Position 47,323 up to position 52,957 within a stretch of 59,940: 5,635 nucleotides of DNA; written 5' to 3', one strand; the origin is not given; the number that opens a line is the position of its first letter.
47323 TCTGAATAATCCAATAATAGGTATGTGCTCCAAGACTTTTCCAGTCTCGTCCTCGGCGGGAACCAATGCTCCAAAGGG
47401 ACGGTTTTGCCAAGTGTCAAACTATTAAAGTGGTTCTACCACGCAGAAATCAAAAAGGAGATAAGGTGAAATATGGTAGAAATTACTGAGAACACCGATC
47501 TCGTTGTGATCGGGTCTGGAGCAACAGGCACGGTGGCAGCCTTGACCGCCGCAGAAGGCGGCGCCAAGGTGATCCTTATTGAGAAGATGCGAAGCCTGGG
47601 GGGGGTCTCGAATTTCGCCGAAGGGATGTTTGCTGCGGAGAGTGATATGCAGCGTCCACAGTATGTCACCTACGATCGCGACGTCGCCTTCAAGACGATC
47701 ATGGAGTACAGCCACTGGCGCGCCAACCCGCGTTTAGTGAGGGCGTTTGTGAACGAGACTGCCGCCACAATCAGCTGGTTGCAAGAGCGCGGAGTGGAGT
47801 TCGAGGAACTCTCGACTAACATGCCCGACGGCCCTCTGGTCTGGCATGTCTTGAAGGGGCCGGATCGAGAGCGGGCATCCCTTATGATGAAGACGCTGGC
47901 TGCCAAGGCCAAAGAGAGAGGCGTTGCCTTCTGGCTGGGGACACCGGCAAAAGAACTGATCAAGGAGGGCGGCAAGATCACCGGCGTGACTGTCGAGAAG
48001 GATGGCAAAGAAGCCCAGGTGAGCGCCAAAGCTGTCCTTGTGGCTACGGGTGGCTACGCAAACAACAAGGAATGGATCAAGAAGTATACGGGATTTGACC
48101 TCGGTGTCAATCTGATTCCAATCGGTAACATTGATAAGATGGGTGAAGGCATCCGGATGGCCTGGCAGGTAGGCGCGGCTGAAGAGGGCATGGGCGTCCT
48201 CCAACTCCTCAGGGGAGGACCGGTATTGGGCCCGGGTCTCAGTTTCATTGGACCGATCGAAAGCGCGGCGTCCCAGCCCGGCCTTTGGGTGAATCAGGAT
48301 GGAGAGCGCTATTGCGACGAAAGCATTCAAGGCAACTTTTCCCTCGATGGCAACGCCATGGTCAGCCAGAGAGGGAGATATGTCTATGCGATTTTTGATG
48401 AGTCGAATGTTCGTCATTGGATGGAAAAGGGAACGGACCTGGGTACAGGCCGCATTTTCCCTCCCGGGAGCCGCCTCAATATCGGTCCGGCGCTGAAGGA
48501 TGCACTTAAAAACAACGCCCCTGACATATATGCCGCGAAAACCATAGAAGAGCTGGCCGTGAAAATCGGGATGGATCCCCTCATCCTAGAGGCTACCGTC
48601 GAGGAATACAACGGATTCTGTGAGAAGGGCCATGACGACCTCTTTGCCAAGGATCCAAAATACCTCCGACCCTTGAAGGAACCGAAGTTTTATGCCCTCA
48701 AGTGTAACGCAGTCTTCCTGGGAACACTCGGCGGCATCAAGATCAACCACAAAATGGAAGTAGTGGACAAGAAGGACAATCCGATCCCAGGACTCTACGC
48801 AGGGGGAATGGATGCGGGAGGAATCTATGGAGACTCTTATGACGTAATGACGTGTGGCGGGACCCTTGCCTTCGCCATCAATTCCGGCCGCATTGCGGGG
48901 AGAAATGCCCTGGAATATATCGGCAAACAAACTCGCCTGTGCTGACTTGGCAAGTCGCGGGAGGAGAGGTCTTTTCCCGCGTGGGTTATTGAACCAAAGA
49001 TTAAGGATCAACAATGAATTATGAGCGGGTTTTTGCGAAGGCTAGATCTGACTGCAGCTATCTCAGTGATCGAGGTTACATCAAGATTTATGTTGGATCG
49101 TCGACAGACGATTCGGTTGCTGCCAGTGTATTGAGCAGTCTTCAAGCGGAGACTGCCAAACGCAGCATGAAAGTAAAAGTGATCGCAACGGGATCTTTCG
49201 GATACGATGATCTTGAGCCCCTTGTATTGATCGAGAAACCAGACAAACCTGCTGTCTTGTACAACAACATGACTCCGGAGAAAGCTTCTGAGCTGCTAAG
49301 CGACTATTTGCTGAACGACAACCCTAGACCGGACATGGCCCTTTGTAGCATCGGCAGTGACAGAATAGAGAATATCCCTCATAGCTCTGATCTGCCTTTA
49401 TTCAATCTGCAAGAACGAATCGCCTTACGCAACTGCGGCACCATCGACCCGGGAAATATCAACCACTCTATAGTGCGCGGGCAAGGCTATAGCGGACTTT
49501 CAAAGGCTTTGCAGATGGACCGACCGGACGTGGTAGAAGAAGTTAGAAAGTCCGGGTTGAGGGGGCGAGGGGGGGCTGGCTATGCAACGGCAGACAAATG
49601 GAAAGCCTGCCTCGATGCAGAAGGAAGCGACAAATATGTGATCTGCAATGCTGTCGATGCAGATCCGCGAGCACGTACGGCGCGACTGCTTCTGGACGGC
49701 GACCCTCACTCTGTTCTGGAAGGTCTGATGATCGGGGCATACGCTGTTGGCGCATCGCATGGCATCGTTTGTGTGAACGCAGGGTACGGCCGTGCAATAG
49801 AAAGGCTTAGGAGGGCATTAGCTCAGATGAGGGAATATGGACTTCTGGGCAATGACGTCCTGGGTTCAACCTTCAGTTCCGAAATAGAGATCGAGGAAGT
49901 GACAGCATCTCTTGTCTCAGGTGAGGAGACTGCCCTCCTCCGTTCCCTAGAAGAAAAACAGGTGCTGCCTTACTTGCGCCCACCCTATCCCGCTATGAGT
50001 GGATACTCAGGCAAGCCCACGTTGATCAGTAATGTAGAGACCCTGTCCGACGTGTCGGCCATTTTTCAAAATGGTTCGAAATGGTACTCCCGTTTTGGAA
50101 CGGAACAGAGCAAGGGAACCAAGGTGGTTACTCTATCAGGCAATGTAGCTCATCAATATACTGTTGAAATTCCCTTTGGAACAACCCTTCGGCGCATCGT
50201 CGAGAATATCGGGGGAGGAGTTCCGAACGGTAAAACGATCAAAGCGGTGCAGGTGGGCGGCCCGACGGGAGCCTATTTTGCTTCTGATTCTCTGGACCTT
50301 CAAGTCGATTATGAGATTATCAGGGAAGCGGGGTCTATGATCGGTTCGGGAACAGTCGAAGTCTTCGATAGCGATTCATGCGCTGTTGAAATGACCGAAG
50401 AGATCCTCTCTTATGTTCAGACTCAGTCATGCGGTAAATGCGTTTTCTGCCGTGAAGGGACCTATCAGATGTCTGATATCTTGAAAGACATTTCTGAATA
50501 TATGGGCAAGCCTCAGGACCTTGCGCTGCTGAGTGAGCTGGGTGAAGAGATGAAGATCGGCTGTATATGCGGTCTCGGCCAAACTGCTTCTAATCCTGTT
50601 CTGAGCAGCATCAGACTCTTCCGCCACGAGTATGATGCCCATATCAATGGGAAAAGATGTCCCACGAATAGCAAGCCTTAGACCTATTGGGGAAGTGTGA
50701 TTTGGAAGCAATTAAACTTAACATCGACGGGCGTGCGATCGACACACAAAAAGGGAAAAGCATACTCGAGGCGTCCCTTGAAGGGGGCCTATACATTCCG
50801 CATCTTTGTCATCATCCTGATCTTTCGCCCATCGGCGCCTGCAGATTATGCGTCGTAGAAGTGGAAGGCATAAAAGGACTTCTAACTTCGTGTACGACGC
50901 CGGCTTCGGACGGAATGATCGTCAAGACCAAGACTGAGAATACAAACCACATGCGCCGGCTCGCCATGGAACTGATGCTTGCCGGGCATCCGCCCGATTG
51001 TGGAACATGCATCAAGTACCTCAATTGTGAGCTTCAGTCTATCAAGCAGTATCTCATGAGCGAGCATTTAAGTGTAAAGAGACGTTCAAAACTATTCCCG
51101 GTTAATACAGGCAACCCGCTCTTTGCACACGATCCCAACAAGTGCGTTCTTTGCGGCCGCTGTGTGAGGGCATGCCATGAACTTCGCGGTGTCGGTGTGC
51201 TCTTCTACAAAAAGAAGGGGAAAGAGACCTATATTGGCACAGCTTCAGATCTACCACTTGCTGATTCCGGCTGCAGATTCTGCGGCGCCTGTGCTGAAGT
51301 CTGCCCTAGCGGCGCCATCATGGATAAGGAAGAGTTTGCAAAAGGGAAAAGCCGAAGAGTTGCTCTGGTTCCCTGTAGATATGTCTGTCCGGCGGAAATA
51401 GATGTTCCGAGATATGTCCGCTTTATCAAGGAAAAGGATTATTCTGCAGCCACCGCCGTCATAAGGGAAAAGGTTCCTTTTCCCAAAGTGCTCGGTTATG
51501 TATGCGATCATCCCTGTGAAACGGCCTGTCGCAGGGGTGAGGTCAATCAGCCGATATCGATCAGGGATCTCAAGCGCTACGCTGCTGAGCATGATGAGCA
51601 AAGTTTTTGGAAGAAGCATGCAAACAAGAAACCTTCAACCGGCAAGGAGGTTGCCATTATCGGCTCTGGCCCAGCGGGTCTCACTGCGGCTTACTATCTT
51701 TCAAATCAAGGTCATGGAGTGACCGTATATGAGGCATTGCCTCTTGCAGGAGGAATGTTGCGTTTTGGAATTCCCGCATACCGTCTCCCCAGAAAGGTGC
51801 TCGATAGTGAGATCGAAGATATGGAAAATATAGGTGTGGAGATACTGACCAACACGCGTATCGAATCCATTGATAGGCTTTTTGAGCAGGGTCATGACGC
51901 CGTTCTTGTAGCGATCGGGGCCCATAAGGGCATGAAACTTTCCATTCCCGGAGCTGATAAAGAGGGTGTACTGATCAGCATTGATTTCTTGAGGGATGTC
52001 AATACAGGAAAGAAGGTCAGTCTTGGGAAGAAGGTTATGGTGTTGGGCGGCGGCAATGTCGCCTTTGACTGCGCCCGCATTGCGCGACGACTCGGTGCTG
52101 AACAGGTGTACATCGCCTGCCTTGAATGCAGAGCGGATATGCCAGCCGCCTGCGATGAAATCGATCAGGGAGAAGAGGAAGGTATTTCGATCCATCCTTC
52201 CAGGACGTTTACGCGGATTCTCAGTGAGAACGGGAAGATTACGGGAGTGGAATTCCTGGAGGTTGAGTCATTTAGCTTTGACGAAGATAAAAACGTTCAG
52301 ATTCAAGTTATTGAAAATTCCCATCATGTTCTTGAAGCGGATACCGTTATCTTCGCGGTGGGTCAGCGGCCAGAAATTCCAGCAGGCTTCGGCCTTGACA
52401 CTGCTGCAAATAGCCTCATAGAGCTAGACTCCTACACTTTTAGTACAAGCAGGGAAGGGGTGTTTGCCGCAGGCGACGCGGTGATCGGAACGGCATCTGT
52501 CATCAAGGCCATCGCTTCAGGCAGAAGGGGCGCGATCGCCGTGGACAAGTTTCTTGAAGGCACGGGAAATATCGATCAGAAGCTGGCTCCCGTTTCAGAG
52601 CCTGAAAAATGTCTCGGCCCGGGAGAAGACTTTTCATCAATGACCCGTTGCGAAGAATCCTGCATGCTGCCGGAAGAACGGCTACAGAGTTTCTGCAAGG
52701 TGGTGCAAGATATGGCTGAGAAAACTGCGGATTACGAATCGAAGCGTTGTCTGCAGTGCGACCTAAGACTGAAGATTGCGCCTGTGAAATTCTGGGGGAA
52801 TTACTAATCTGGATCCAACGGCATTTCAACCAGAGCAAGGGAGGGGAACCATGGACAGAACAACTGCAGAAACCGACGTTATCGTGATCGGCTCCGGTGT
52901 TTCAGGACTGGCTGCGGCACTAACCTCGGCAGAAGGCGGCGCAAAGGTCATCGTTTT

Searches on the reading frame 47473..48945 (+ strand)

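Call 4: search_protein_families(library=pfam, proteins=[window:47473-48945:+])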
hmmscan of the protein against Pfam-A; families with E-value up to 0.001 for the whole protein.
window:47473-48945:+ (490 aa): 9 families
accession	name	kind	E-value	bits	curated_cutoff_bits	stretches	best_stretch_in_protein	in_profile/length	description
PF00890.30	FAD_binding_2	-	2.4e-54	185.6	20.4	1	9-454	1-405/414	FAD binding domain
PF01266.30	DAO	-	2.5e-17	63.9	27.9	1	9-200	1-208/353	FAD dependent oxidoreductase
PF12831.13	FAD_oxidored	-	1.9e-15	57.5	27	1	9-193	1-145/416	FAD dependent oxidoreductase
PF03486.20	HI0933_like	-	2e-12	47.5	50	2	9-43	2-36/244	HI0933-like protein Rossmann domain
PF07992.20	Pyr_redox_2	-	5.6e-11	42.8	26.1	1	9-40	2-33/291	Pyridine nucleotide-disulphide oxidoreductase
PF01134.28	GIDA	-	5.3e-07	29.5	22.1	1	9-204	1-160/391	Glucose inhibited division protein A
PF00070.33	Pyr_redox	-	2.5e-05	25.1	22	0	10-42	2-34/82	Pyridine nucleotide-disulphide oxidoreductase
PF01946.23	Thi4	-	3.1e-05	23.8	26.2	0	7-49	17-60/235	Thi4 family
PF13450.12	NAD_binding_8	-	0.00011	22.9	21.9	1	12-46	1-35/68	NAD(P)-binding Rossmann-like domain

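Call 19: search_protein_families(library=ncbifam, proteins=[window:47473-48945:+], max_evalue=0.00001)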
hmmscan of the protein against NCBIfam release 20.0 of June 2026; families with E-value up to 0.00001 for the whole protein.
window:47473-48945:+ (490 aa): 60 families (the best 25 are shown)
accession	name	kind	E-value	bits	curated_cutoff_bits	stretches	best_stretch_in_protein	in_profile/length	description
NF053717.1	VnlPnlRedVprA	equivalog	3.5e-115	385.6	600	1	6-481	5-480/481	vinyl phenol reductase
TIGR01813.1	flavo_cyto_c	subfamily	1.1e-60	205.6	285.45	1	9-455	1-425/444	flavocytochrome c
NF005510.0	PRK07121.1-3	subfamily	4.8e-56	190.5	481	3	354-480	358-487/492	FAD-binding protein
NF005511.0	PRK07121.1-4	equivalog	3.2e-54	184.3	466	2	176-481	258-541/553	FAD-binding protein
NF006130.0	PRK08274.1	equivalog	5.7e-54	183.7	369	1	6-483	4-462/467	FAD-dependent tricarballylate dehydrogenase TcuA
NF005064.0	PRK06481.1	equivalog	1.7e-53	182.1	542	2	3-311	57-358/506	flavocytochrome c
NF009478.0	PRK12844.1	equivalog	1.2e-52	179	789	2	137-481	212-550/559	3-ketosteroid-delta-1-dehydrogenase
NF004789.0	PRK06134.1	subfamily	7e-50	170.1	747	2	139-477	220-569/581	FAD-dependent oxidoreductase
NF009473.0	PRK12835.1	subfamily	1.2e-45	156.1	837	2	145-481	222-568/585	FAD-binding protein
NF005882.1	PRK07843.1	equivalog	1.8e-37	129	788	2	138-476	204-544/547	3-oxosteroid 1-dehydrogenase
NF009477.0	PRK12843.1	equivalog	3.8e-37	128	758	2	142-480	227-569/578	FAD-dependent oxidoreductase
NF053677.1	Desat2ChcC2Cyan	equivalog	1.1e-35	123.1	900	2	132-478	199-550/558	4-oxocyclohex-2-ene-1-carboxylate 5-dehydrogenase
NF005509.0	PRK07121.1-2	subfamily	7e-35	120.6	630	2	352-479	395-521/527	FAD-binding protein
NF009476.0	PRK12839.1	equivalog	1.2e-34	119.5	940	3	353-479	425-564/572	FAD-dependent oxidoreductase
NF005513.0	PRK07121.1-6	equivalog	3.1e-34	118.4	608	2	178-485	247-531/533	FAD-binding protein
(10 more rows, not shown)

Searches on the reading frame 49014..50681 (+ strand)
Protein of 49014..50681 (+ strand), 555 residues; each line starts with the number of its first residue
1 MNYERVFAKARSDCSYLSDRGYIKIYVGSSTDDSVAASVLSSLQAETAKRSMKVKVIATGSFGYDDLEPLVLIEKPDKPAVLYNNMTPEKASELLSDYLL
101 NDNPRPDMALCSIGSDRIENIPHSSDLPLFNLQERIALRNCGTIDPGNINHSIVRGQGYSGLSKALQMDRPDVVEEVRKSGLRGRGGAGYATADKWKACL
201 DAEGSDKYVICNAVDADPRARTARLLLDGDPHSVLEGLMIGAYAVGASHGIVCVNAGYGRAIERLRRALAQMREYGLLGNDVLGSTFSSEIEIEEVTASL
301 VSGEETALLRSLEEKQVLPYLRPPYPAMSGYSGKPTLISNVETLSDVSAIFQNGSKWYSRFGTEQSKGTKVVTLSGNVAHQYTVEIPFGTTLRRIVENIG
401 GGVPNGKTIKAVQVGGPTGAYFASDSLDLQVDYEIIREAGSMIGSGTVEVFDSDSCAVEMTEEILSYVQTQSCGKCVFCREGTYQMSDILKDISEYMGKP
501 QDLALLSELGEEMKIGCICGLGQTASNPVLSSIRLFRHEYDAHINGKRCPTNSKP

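Call 4: search_protein_families(library=pfam, proteins=[window:49014-50681:+])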
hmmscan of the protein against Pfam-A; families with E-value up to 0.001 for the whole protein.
window:49014-50681:+ (555 aa): 4 families
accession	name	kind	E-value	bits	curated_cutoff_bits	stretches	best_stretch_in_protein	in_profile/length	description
PF01512.22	Complex1_51K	-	3.3e-33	115.1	31.2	1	177-348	1-149/150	Nuo51 FMN-binding domain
PF10589.14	NADH_4Fe-4S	-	3.2e-27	94.6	23.5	1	460-543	2-85/85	NADH-ubiquinone oxidoreductase-F iron-sulfur binding region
PF10531.15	SLBB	-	0.00042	20.5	27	1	371-417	1-50/55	SLBB domain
PF22461.2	SLBB_2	-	0.00085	19.8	27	0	371-417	2-49/79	SLBB domain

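Call 19: search_protein_families(library=ncbifam, proteins=[window:49014-50681:+], max_evalue=0.00001)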
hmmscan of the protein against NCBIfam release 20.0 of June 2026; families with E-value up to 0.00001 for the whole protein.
window:49014-50681:+ (555 aa): 6 families
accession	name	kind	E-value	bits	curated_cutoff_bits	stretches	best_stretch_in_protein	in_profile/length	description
TIGR01959.1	nuoF_fam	equivalog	5.6e-111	370.8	558.65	1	153-544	17-410/410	NADH-quinone oxidoreductase subunit NuoF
NF008436.0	PRK11278.1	equivalog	1.8e-86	290.8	749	1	157-547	34-429/448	NADH-quinone oxidoreductase subunit NuoF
NF010120.0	PRK13596.1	equivalog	2.4e-84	283.4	389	1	143-548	14-421/433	NADH-quinone oxidoreductase subunit NuoF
TIGR04481.1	PR_assoc_PrdC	equivalog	3e-13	49.4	490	1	170-417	73-283/425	proline reductase-associated electron transfer protein PrdC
NF003454.1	PRK05035.1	equivalog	5.2e-12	45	345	1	165-418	118-333/556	electron transport complex subunit RsxC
TIGR01945.1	rnfC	subfamily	1e-10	40.8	245.95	1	164-418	115-330/435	RnfABCDGE type electron transport complex subunit C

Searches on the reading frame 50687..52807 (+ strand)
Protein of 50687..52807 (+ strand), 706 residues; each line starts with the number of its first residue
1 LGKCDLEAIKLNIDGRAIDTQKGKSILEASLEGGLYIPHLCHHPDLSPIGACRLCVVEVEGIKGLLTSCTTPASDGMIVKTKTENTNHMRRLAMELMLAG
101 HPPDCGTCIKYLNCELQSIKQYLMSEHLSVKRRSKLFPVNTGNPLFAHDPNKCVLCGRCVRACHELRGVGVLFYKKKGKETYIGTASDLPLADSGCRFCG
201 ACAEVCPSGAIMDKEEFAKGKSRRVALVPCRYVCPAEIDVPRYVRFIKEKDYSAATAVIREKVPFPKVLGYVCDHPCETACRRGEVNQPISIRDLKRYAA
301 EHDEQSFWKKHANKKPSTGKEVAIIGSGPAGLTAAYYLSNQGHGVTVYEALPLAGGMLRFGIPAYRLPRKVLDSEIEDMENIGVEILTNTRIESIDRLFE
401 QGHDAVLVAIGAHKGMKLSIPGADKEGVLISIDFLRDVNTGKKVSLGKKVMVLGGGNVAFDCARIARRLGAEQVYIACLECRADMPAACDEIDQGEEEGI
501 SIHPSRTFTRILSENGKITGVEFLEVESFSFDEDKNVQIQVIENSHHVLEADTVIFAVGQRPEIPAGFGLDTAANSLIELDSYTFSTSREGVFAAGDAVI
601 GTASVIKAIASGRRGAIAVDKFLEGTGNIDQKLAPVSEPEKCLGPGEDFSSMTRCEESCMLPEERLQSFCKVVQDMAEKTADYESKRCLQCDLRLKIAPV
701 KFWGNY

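Call 4: search_protein_families(library=pfam, proteins=[window:50687-52807:+])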
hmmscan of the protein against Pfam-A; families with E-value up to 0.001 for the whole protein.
window:50687-52807:+ (706 aa): 25 families
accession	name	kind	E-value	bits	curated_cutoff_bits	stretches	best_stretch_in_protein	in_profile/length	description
PF07992.20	Pyr_redox_2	-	2.9e-32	112.7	26.1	1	321-612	2-291/291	Pyridine nucleotide-disulphide oxidoreductase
PF13510.11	Fer2_4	-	2.8e-19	69.4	22.8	1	8-83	3-81/82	2Fe-2S iron-sulfur cluster binding domain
PF14691.11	Fer4_20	-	6.7e-17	61.8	25.8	1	229-305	31-110/113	Dihydroprymidine dehydrogenase domain II, 4Fe-4S cluster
PF00070.33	Pyr_redox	-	2.2e-10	41.3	22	0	449-523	1-79/82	Pyridine nucleotide-disulphide oxidoreductase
PF10588.14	NADH-G_4Fe-4S_3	-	1.8e-09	37.4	27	1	90-122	1-33/40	NADH-ubiquinone oxidoreductase-G iron-sulfur binding region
PF01266.30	DAO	-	2.2e-09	37.8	27.9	1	322-355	2-35/353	FAD dependent oxidoreductase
PF13738.12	Pyr_redox_3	-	2.4e-09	37.3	30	1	405-596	127-305/305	Pyridine nucleotide-disulphide oxidoreductase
PF12838.12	Fer4_7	-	1.6e-08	35.3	27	1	152-210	1-52/52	4Fe-4S dicluster domain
PF22117.2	Fer4_Nqo3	-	3.7e-08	33.9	27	1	144-211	2-66/67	NADH-quinone oxidoreductase subunit 3, ferredoxin-like domain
PF13450.12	NAD_binding_8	-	3.8e-08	33.9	21.9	1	324-357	1-34/68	NAD(P)-binding Rossmann-like domain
PF13187.11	Fer4_9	-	1.4e-06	28.7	27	1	152-211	1-52/52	4Fe-4S dicluster domain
PF00037.32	Fer4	-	1.5e-06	28.2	21.1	2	196-211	8-23/24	4Fe-4S binding domain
PF00890.30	FAD_binding_2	-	3.1e-06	27.1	20.4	1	322-360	2-40/414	FAD binding domain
PF13183.11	Fer4_8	-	4.2e-06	27.6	27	1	151-209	3-67/68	4Fe-4S dicluster domain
PF13237.11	Fer4_10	-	5.6e-06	26.6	25.5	1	148-207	4-53/53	4Fe-4S dicluster domain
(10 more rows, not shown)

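Call 19: search_protein_families(library=ncbifam, proteins=[window:50687-52807:+], max_evalue=0.00001)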
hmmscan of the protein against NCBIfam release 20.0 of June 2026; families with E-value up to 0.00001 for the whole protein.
window:50687-52807:+ (706 aa): 55 families (the best 25 are shown)
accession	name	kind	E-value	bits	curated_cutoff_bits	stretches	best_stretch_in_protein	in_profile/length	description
NF009454.0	PRK12814.1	equivalog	7.9e-145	483.8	916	2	228-692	102-573/657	putative NADPH-dependent glutamate synthase small subunit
NF009410.0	PRK12771.1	subfamily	2.3e-136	455.7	516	1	226-691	46-511/566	NAD(P)-binding protein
NF010590.0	PRK13984.1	equivalog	5.2e-98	328.7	946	1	214-625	182-608/611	putative oxidoreductase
TIGR01316.1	gltA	equivalog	6.3e-89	298.8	471.75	1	227-623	35-449/449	NADPH-dependent glutamate synthase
NF009414.0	PRK12778.1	equivalog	1.5e-83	281.4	1103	1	229-624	338-750/752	bifunctional dihydroorotate dehydrogenase B NAD binding subunit/NADPH-dependent glutamate synthase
TIGR03315.1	Se_ygfK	equivalog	1.5e-78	264.3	835.3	1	226-692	443-887/1012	putative selenate reductase subunit YgfK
NF009413.0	PRK12775.1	equivalog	1.7e-69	234.7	1895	1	230-625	341-756/1006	putative trifunctional 2-polyprenylphenol hydroxylase/glutamate synthase subunit beta/ferritin domain-containing protein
NF009409.0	PRK12770.1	subfamily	2.7e-65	220.8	343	1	312-626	11-353/360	putative glutamate synthase subunit beta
TIGR01318.1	gltD_gamma_fam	subfamily_domain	2.4e-64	217.6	482.95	1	229-623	49-465/467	glutamate synthase, small subunit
TIGR01317.1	GOGAT_sm_gam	subfamily_domain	2.5e-63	214.6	447.7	1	233-627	57-482/485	glutamate synthase small subunit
NF040763.1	FeFe_hydrog_A6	exception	1.8e-62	211.5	765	1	9-218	1-212/571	NADH-dependent [FeFe] hydrogenase, group A6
NF009408.0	PRK12769.1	equivalog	2e-60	204.6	1003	1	230-624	236-652/659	formate-dependent uric acid utilization protein AegA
NF005745.0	PRK07569.1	equivalog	2.9e-52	177.4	333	1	8-222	3-218/238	bidirectional hydrogenase complex protein HoxU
NF045663.1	diclust_near_Sec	equivalog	2.6e-51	174.6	530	2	229-414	19-201/759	pyridine nucleotide-disulfide oxidoreductase/dicluster-binding protein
NF009415.0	PRK12779.1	equivalog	3.3e-49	167.6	1519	1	233-616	213-619/944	putative bifunctional glutamate synthase subunit beta/2-polyprenylphenol hydroxylase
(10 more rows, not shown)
